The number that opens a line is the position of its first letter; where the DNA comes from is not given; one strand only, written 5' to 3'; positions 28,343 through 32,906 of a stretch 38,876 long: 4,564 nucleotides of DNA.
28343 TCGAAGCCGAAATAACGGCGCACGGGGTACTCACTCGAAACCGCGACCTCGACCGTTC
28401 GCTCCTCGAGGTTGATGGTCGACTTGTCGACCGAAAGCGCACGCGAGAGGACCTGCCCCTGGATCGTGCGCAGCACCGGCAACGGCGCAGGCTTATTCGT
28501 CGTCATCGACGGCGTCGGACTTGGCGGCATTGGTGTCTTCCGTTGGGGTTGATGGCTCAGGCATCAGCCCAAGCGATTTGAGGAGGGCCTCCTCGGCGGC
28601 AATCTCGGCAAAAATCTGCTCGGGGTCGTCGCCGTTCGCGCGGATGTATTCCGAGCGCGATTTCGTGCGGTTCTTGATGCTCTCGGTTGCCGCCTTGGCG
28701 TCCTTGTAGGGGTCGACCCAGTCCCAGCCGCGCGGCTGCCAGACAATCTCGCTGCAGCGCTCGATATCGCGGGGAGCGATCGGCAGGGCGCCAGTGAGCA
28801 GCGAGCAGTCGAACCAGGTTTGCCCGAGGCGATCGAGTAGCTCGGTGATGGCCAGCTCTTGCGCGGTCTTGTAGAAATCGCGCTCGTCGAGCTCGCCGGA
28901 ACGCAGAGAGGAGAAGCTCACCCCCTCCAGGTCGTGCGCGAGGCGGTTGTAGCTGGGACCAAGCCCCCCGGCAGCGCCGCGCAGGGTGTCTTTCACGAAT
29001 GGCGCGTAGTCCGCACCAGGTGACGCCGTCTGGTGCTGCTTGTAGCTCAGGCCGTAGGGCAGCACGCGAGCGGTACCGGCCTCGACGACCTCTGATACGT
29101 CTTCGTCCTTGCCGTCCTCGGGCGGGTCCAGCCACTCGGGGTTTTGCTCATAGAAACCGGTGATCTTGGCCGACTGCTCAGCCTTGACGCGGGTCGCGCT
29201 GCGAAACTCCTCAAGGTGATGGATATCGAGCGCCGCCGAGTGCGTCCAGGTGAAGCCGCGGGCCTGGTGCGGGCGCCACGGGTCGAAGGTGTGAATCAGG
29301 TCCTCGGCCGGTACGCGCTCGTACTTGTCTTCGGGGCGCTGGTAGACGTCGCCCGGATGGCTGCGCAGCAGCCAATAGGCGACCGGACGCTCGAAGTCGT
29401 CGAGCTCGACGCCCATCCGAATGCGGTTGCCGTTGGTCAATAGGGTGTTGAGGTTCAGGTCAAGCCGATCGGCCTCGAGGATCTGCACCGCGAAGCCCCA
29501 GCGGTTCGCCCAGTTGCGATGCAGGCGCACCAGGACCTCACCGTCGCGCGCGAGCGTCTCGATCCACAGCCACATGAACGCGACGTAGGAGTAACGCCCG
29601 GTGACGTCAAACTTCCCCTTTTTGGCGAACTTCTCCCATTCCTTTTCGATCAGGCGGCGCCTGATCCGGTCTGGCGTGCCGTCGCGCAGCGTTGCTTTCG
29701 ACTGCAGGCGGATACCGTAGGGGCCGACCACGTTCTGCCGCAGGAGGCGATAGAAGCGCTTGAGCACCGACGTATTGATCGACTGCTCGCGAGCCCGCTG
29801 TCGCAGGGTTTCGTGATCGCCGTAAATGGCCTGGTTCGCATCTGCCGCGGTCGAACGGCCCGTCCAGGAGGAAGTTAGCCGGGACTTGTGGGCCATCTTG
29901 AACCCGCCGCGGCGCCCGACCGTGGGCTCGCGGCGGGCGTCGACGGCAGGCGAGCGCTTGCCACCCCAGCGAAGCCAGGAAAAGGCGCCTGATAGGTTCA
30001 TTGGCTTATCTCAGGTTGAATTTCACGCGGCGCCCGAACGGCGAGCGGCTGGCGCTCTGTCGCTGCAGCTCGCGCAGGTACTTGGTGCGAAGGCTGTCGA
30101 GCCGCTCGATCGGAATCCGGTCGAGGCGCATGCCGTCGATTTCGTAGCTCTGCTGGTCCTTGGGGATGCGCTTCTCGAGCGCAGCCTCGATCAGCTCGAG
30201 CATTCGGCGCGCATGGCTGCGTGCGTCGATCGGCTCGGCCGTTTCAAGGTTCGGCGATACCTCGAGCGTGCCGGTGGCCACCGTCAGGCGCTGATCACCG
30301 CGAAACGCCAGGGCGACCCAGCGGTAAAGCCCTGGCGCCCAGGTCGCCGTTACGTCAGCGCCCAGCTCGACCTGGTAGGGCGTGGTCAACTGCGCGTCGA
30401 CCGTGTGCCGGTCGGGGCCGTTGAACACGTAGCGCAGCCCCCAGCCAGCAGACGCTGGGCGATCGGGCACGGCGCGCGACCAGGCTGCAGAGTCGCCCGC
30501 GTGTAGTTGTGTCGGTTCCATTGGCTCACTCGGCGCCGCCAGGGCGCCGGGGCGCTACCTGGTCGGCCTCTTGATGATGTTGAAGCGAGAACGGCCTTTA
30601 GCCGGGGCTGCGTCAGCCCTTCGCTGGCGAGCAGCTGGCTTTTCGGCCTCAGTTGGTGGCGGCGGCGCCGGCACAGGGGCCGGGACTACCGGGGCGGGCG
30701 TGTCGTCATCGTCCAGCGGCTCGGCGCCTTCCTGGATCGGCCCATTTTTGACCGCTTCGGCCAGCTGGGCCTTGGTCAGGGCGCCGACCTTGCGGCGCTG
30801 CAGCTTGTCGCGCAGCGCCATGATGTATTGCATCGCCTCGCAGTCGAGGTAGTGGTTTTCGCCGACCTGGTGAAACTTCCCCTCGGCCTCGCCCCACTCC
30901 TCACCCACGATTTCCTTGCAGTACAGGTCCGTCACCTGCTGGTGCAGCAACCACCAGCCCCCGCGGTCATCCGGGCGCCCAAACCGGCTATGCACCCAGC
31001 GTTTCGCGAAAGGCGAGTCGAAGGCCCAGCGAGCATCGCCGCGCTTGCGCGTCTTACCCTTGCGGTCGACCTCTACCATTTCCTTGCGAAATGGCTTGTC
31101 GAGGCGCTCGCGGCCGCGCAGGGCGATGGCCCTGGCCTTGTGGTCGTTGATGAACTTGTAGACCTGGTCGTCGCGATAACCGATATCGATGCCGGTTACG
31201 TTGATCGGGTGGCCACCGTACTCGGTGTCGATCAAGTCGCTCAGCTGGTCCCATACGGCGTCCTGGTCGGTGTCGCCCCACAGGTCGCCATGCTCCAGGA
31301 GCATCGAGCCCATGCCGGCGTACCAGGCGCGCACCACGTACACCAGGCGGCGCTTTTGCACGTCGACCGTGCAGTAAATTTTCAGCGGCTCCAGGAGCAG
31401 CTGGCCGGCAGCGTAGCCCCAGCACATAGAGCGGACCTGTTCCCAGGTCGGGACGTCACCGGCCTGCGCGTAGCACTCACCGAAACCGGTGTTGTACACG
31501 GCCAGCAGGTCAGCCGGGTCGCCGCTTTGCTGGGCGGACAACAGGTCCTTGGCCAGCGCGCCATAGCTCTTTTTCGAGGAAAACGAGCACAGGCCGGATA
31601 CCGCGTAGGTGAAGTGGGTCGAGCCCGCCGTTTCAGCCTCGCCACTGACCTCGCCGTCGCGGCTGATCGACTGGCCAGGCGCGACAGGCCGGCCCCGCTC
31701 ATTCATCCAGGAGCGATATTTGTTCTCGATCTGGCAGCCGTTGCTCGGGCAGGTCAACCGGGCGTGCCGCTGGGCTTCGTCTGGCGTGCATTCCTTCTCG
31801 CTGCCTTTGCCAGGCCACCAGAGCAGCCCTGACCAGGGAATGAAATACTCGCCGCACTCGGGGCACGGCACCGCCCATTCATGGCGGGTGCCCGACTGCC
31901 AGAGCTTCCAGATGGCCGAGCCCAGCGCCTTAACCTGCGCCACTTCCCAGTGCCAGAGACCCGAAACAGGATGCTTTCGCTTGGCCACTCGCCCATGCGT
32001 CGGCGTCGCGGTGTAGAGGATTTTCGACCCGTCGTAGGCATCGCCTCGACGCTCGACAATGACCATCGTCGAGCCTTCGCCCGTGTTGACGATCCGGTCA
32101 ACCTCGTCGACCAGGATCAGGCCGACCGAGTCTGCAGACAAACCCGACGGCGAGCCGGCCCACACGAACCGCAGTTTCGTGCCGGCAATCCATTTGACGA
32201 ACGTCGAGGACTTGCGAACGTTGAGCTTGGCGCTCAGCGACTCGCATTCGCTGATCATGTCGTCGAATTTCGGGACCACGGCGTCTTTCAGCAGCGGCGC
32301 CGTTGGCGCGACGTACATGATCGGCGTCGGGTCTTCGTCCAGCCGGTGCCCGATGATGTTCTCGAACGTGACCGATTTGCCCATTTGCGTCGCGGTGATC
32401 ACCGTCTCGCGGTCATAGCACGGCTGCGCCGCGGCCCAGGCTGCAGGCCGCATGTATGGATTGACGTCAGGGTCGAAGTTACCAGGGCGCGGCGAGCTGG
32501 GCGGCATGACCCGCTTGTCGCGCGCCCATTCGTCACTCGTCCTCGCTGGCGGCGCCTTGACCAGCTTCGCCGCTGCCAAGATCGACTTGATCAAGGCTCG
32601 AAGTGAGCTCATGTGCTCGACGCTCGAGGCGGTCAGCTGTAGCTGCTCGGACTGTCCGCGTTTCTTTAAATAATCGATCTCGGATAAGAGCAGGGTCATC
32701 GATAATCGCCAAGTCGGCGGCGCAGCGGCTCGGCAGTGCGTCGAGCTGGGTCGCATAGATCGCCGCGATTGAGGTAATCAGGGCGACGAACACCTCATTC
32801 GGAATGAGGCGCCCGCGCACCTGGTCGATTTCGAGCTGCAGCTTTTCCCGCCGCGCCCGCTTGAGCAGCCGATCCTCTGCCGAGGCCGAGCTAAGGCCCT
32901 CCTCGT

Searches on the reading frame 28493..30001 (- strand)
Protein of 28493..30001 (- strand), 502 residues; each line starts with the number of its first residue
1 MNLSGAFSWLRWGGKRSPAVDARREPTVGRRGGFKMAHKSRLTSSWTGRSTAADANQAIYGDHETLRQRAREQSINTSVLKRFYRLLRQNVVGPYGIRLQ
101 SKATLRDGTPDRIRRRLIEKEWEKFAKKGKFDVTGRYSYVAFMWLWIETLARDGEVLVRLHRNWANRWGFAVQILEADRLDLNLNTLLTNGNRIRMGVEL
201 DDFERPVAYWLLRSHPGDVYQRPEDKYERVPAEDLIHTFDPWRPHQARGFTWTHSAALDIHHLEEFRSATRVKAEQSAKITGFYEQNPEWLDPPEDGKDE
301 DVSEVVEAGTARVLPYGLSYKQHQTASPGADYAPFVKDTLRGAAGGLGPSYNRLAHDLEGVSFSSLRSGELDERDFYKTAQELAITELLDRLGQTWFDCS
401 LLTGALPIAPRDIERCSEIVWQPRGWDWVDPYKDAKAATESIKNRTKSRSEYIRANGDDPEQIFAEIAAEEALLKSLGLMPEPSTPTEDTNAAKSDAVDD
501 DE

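Call 74: search_protein_families(library=pfam, proteins=[window:28493-30001:-], max_evalue=0.001)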
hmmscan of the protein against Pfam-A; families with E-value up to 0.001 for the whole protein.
window:28493-30001:- (502 aa): 1 family
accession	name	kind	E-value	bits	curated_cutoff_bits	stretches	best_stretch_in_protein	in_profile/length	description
PF05136.18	Phage_portal_2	-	4.4e-88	296.3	32.9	1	40-381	2-354/354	Phage portal protein, lambda family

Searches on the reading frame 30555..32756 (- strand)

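Call 74: search_protein_families(library=pfam, proteins=[window:30555-32756:-], max_evalue=0.001)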
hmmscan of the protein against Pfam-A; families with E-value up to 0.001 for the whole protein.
window:30555-32756:- (733 aa): 3 families
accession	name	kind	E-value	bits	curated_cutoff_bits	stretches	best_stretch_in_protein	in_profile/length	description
PF05876.18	GpA_ATPase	-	2.4e-42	145.8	25.6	1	89-356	2-246/247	Phage terminase large subunit gpA, ATPase domain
PF20454.4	GpA_nuclease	-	5.1e-40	137.9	22.5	1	383-652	3-289/294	Terminase large subunit gpA, endonuclease domain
PF00270.35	DEAD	-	0.00036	20.8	26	1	119-253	19-161/167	DEAD/DEAH box helicase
